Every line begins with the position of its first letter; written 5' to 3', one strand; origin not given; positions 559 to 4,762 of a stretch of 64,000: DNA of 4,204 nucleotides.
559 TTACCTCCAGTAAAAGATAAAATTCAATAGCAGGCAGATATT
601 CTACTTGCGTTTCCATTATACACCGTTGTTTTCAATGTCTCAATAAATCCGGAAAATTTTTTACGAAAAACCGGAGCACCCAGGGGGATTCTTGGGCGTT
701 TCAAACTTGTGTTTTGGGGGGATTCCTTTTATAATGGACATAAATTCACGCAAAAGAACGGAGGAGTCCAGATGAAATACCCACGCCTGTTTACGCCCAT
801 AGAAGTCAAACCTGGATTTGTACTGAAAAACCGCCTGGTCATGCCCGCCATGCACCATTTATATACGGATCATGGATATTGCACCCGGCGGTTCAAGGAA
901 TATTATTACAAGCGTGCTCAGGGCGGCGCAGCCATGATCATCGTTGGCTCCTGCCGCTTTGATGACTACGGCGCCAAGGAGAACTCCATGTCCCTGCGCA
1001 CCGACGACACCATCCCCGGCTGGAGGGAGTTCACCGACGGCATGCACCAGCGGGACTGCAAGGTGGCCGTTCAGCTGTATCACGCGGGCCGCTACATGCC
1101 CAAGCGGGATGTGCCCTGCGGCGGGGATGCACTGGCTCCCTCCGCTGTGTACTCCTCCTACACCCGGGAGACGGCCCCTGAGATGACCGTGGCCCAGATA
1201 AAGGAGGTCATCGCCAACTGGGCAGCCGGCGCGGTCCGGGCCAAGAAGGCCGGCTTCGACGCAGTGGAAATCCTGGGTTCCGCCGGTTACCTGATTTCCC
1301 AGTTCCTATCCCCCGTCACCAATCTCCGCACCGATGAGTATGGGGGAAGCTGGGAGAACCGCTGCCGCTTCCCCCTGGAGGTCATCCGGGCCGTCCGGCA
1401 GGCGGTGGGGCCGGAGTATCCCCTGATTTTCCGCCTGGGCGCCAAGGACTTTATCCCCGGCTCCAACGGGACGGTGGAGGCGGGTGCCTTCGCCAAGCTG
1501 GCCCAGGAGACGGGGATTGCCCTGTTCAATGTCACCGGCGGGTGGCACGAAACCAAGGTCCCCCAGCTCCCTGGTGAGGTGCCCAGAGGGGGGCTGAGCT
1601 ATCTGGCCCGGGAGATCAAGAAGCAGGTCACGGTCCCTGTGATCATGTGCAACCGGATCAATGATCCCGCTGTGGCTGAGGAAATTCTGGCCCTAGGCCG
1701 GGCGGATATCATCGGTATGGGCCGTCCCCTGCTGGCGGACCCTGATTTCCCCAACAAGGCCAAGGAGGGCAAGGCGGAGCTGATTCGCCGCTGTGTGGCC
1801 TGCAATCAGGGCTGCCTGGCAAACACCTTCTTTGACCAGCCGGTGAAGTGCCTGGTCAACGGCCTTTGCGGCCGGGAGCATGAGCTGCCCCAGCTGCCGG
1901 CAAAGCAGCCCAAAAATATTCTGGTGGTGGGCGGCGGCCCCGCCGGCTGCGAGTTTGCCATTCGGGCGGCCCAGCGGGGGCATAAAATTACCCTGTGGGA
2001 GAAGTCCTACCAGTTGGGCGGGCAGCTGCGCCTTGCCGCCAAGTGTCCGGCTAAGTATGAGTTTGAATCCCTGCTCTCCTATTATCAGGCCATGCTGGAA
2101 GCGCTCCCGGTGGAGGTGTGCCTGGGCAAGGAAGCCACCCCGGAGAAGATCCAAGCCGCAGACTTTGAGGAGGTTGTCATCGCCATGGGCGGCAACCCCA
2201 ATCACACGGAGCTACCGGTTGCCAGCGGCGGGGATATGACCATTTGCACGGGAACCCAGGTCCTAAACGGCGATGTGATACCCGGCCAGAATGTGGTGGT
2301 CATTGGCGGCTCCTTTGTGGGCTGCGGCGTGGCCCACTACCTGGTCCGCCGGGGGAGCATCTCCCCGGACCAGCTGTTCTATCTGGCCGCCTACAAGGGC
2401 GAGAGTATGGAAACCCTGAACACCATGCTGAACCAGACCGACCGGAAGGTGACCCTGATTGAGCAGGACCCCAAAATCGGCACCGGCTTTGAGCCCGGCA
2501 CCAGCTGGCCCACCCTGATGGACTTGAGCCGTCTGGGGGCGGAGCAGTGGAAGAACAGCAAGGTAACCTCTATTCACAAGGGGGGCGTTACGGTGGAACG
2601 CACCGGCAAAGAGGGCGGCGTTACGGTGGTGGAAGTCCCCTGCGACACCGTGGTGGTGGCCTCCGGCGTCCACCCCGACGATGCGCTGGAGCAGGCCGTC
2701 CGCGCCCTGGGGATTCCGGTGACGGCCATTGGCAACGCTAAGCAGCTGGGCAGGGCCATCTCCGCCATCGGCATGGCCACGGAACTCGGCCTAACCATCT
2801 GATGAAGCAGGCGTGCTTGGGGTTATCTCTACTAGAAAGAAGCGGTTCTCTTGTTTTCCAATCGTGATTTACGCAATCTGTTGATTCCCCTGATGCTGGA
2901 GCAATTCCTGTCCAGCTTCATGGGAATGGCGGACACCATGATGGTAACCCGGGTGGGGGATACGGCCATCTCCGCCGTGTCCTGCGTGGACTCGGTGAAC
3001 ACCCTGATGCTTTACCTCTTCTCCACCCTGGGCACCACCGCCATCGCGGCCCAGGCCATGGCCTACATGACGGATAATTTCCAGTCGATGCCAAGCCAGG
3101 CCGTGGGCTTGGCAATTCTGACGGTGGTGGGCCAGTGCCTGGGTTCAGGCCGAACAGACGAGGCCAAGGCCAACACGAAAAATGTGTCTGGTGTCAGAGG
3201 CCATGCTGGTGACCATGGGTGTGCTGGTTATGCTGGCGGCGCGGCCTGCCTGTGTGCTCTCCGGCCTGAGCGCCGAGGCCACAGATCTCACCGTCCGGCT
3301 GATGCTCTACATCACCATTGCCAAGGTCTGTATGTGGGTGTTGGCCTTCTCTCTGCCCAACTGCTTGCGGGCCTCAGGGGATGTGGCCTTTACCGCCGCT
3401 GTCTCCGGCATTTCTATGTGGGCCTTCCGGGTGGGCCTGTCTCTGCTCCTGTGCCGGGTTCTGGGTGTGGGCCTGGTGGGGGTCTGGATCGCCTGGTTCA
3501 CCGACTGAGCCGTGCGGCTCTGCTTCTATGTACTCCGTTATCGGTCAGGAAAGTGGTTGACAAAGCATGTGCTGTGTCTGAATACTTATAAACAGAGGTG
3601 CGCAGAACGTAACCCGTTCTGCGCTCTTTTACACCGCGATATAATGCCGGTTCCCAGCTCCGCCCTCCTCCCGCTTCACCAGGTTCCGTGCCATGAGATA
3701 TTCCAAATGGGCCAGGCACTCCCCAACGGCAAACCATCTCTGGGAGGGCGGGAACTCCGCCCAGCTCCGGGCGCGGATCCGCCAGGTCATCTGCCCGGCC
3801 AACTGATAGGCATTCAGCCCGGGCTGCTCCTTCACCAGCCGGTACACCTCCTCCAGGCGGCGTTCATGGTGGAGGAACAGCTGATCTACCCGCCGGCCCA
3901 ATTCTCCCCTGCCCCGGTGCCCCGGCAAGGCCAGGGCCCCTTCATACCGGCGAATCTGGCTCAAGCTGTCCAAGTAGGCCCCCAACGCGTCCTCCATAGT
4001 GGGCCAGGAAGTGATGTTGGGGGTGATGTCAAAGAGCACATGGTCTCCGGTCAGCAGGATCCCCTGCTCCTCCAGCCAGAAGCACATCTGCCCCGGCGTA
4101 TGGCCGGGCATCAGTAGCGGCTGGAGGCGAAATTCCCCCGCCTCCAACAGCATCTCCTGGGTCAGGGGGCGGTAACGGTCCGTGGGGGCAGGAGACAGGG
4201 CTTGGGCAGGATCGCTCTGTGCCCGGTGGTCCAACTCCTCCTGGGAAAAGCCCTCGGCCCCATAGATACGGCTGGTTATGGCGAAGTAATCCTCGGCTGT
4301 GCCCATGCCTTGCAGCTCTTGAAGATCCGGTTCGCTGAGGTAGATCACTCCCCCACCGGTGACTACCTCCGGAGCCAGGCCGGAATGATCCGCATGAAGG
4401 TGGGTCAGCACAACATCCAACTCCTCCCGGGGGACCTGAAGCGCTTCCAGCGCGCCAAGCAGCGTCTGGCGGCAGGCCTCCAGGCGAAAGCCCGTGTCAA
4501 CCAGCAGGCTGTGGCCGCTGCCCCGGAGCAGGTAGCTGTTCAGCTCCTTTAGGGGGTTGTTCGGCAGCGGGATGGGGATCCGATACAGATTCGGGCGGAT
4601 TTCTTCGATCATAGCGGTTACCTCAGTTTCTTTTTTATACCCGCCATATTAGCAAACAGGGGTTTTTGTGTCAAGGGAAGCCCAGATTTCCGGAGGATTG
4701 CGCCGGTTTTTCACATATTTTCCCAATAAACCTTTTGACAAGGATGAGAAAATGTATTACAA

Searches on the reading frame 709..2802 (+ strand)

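Call 76: search_protein_families(library=pfam, proteins=[window:709-2802:+], max_evalue=0.00001)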
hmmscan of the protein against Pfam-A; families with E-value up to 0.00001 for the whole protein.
window:709-2802:+ (697 aa): 8 families
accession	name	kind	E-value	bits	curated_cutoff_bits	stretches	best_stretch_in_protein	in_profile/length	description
PF00724.26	Oxidored_FMN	-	5.7e-77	259.7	27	1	27-355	2-339/342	NADH:flavin oxidoreductase / NADH oxidase family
PF07992.20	Pyr_redox_2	-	2.2e-25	90.1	26.1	1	403-671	2-251/291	Pyridine nucleotide-disulphide oxidoreductase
PF00070.33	Pyr_redox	-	1.6e-12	48.2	22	0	403-436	1-34/82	Pyridine nucleotide-disulphide oxidoreductase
PF01266.30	DAO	-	6.3e-11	42.8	27.9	0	404-439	2-38/353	FAD dependent oxidoreductase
PF13450.12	NAD_binding_8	-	4.8e-10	40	21.9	1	406-441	1-36/68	NAD(P)-binding Rossmann-like domain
PF12831.13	FAD_oxidored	-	3.4e-07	30.4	27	1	404-442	2-40/416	FAD dependent oxidoreductase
PF13738.12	Pyr_redox_3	-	7.5e-07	29.1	30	0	371-433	131-196/305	Pyridine nucleotide-disulphide oxidoreductase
PF00890.30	FAD_binding_2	-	4.6e-06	26.5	20.4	1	404-443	2-41/414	FAD binding domain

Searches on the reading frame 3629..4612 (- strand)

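Call 76: search_protein_families(library=pfam, proteins=[window:3629-4612:-], max_evalue=0.00001)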
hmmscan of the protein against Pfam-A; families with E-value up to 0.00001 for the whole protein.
window:3629-4612:- (327 aa): 2 families
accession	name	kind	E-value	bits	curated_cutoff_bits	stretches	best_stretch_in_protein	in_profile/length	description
PF00753.33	Lactamase_B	-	1.3e-23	84.5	22.7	1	25-232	7-196/196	Metallo-beta-lactamase superfamily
PF21221.3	B_lactamase-like_C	-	7.3e-06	26.1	27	0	289-310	23-44/46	Metallo-beta-lactamase-like, C-terminal domain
